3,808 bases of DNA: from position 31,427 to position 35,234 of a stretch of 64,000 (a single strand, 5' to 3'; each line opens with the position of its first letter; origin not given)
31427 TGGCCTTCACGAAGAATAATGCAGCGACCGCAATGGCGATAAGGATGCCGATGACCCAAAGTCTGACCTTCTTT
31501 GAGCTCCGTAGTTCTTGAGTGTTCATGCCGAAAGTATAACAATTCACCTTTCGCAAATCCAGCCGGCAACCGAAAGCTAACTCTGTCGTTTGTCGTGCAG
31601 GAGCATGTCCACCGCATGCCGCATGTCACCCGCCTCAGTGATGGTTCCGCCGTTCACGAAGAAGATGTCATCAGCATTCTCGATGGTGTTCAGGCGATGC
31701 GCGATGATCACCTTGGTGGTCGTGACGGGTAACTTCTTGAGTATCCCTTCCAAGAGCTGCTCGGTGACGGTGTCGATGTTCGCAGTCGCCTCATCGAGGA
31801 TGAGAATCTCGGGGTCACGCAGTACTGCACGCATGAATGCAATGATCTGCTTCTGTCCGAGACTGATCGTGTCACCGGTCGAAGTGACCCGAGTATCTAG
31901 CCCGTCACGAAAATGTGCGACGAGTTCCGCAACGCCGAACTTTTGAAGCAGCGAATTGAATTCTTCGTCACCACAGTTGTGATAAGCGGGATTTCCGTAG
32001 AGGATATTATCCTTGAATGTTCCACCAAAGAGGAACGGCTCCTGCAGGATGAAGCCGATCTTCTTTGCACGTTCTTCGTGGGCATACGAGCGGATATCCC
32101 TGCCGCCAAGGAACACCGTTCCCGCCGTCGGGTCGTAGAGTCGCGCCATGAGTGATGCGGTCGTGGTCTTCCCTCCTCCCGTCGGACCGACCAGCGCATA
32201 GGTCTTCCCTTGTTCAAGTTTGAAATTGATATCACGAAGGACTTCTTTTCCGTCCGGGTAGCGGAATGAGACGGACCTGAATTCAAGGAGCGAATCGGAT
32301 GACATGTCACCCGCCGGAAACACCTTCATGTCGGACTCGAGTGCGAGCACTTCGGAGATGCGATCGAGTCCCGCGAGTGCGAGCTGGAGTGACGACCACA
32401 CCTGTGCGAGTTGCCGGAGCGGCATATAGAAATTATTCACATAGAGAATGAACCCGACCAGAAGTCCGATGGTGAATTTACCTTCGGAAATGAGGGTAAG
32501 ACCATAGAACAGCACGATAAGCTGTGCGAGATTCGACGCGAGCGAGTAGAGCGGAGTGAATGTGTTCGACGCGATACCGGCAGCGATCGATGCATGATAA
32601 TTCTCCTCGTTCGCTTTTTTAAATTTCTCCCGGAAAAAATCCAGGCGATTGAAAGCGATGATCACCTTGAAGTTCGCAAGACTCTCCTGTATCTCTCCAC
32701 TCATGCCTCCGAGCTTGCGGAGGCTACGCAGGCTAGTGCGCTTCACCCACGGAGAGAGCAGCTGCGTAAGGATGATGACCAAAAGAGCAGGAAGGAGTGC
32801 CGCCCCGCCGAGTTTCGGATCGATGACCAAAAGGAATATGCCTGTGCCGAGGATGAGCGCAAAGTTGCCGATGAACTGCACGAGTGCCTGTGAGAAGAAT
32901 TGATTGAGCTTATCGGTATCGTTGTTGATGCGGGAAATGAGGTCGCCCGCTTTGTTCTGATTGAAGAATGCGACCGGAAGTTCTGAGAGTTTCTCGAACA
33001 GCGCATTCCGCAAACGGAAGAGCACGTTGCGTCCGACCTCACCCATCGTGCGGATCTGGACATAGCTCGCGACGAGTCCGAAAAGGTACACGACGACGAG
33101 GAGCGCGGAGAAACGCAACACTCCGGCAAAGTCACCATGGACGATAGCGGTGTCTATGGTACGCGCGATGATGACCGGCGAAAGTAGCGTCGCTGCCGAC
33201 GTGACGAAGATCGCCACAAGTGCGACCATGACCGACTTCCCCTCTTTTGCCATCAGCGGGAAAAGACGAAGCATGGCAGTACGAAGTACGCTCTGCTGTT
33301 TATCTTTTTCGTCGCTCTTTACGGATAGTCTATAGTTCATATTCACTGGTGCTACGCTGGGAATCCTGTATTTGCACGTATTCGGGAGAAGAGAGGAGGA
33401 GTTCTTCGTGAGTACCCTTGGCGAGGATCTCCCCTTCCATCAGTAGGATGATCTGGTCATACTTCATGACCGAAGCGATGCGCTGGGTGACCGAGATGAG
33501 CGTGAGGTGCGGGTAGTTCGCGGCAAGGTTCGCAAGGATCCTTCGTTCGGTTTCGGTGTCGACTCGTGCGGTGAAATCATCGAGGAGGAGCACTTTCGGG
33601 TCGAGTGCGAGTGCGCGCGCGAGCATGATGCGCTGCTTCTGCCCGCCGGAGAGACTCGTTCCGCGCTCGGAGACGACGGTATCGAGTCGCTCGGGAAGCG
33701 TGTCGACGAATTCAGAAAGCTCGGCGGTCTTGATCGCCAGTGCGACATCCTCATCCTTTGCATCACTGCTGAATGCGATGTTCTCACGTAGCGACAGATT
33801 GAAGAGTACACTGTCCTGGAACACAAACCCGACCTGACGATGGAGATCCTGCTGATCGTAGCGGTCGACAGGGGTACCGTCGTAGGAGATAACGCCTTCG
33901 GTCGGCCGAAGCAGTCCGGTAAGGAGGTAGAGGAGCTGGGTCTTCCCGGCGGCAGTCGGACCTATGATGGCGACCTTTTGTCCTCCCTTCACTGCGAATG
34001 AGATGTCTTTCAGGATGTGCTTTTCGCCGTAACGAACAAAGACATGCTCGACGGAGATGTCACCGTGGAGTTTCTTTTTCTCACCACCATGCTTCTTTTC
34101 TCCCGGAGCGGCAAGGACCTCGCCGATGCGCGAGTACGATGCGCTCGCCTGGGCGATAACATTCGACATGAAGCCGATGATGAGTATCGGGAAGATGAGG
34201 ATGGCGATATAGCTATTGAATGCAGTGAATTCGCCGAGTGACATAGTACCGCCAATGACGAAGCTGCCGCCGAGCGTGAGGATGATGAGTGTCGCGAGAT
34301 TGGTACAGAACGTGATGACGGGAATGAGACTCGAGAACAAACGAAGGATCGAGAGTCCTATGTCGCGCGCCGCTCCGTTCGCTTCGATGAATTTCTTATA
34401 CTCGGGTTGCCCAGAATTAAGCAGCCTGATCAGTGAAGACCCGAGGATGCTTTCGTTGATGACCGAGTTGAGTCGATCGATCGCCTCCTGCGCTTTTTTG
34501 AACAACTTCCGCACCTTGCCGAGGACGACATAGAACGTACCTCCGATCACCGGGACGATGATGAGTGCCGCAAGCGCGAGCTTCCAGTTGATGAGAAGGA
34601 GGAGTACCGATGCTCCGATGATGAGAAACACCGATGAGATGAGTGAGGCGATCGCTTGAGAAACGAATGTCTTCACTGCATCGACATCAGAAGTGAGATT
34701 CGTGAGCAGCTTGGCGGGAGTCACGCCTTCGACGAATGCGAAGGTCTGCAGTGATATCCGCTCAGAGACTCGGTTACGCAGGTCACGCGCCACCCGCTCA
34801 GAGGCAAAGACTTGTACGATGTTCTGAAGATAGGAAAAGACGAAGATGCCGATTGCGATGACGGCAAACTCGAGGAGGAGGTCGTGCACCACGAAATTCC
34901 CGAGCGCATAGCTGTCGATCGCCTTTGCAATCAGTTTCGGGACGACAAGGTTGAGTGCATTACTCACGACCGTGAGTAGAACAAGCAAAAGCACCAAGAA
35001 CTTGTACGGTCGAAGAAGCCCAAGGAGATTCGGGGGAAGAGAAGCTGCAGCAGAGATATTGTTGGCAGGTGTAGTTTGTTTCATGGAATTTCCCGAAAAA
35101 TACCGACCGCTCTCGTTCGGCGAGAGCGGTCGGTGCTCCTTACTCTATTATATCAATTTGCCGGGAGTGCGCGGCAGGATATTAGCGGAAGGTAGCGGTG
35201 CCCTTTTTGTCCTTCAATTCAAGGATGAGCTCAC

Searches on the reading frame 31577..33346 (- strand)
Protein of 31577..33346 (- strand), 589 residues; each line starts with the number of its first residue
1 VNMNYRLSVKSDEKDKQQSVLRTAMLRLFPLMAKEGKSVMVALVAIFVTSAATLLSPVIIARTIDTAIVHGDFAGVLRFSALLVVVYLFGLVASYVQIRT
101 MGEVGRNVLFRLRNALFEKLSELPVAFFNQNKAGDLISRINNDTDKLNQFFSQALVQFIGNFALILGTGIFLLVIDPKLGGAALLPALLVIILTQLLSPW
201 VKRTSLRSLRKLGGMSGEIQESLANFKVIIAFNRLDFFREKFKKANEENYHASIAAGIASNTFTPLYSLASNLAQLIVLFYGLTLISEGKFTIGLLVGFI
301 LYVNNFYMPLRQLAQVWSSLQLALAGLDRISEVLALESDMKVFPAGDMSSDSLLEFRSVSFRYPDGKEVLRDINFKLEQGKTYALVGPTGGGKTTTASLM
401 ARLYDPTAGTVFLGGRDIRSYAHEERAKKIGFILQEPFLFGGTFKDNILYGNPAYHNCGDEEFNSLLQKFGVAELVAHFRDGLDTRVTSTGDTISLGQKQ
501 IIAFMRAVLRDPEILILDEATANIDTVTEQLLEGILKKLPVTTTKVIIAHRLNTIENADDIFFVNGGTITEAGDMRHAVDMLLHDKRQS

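Call 85: search_protein_families(library=ncbifam, proteins=[window:31577-33346:-], max_evalue=0.00001)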
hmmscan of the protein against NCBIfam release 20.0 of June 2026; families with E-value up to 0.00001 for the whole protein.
window:31577-33346:- (589 aa): 166 families (the best 25 are shown)
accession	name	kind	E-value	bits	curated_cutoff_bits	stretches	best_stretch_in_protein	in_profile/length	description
TIGR00958.1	3a01208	subfamily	5.3e-101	339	874.6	1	13-576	137-698/711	antigen peptide transporter 2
TIGR02203.1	MsbA_lipidA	equivalog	5.8e-96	322.2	602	1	26-575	3-552/572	lipid A export permease/ATP-binding protein MsbA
TIGR02204.1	MsbA_rel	hypoth_equivalog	1.2e-93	314.7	780.4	1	24-576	5-559/576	ABC transporter, permease/ATP-binding protein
NF052233.1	CphA_assoc_ABC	equivalog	4.8e-89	299.7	880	1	14-576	161-727/766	cyanophycin metabolism-associated ABC transporter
NF045513.1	HepA_fam_ABC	equivalog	1.2e-85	288.2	725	1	29-576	42-593/610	heterocyst formation ABC transporter subunit HepA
NF008381.0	PRK11176.1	equivalog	3.2e-80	270.1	867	1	14-576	3-563/582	lipid A ABC transporter ATP-binding protein/permease MsbA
NF008056.1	PRK10790.1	equivalog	2.1e-79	267.6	746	1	21-576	7-559/584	SmdB family multidrug efflux ABC transporter permease/ATP-binding protein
TIGR01846.1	type_I_sec_HlyB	subfamily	9e-79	265.5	725.55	1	30-576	132-676/694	type I secretion system permease/ATPase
TIGR03375.1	type_I_sec_LssB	subfamily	7.8e-75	252.5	693.1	1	42-579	154-689/696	type I secretion system permease/ATPase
TIGR01193.1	bacteriocin_ABC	subfamily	2.7e-73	247.7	523.85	1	18-578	137-695/708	peptide cleavage/export ABC transporter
TIGR02857.1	CydD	equivalog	2.1e-72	244.8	435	1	39-562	5-527/529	thiol reductant ABC exporter subunit CydD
NF010178.0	PRK13657.1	equivalog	4.3e-72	243.4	733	1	26-577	8-555/588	glucan ABC transporter ATP-binding protein/ permease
TIGR03796.1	NHLM_micro_ABC1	equivalog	5.9e-72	242.9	853.3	1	23-574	140-694/710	NHLP family bacteriocin export ABC transporter peptidase/permease/ATPase subunit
TIGR02868.1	CydC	equivalog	1.7e-68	231.6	329.05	1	38-552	29-530/530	thiol reductant ABC exporter subunit CydC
TIGR03797.1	NHLM_micro_ABC2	equivalog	2e-67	228.2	709.4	1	30-576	130-669/686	NHLP bacteriocin export ABC transporter permease/ATPase subunit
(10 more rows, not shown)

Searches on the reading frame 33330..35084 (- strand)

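Call 85: search_protein_families(library=ncbifam, proteins=[window:33330-35084:-], max_evalue=0.00001)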
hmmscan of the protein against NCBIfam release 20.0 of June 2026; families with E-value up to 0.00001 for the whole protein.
window:33330-35084:- (584 aa): 179 families (the best 25 are shown)
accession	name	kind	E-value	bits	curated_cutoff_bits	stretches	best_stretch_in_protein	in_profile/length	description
TIGR02203.1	MsbA_lipidA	equivalog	8.5e-94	315.1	602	1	20-574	5-567/572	lipid A export permease/ATP-binding protein MsbA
TIGR02204.1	MsbA_rel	hypoth_equivalog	1.8e-86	291.1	780.4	1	20-572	9-571/576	ABC transporter, permease/ATP-binding protein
NF052233.1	CphA_assoc_ABC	equivalog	2.2e-83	281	880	1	21-581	176-748/766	cyanophycin metabolism-associated ABC transporter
TIGR00958.1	3a01208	subfamily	5.9e-80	269.4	874.6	1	19-569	151-707/711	antigen peptide transporter 2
NF008055.0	PRK10789.1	equivalog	1.3e-79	268.2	845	1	35-573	22-568/590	SmdA family multidrug ABC transporter permease/ATP-binding protein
TIGR03375.1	type_I_sec_LssB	subfamily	3.3e-76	257.1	693.1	1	127-563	247-689/696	type I secretion system permease/ATPase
TIGR03797.1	NHLM_micro_ABC2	equivalog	7.7e-75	252.7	709.4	1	32-567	139-676/686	NHLP bacteriocin export ABC transporter permease/ATPase subunit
TIGR01846.1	type_I_sec_HlyB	subfamily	1.5e-71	241.6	725.55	1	30-576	140-692/694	type I secretion system permease/ATPase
NF010178.0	PRK13657.1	equivalog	2.7e-69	234.2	733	1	21-575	11-569/588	glucan ABC transporter ATP-binding protein/ permease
NF008381.0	PRK11176.1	equivalog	3e-69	233.9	867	1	24-576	20-579/582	lipid A ABC transporter ATP-binding protein/permease MsbA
NF045513.1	HepA_fam_ABC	equivalog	5e-69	233.3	725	1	81-565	109-598/610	heterocyst formation ABC transporter subunit HepA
TIGR01193.1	bacteriocin_ABC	subfamily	9.2e-68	229.4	523.85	1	20-570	147-703/708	peptide cleavage/export ABC transporter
TIGR02857.1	CydD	equivalog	2e-67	228.3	435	1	31-548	5-529/529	thiol reductant ABC exporter subunit CydD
NF008056.1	PRK10790.1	equivalog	3.6e-67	227.2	746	1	25-581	19-580/584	SmdB family multidrug efflux ABC transporter permease/ATP-binding protein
TIGR03796.1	NHLM_micro_ABC1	equivalog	3.7e-67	227.1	853.3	1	15-571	140-707/710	NHLP family bacteriocin export ABC transporter peptidase/permease/ATPase subunit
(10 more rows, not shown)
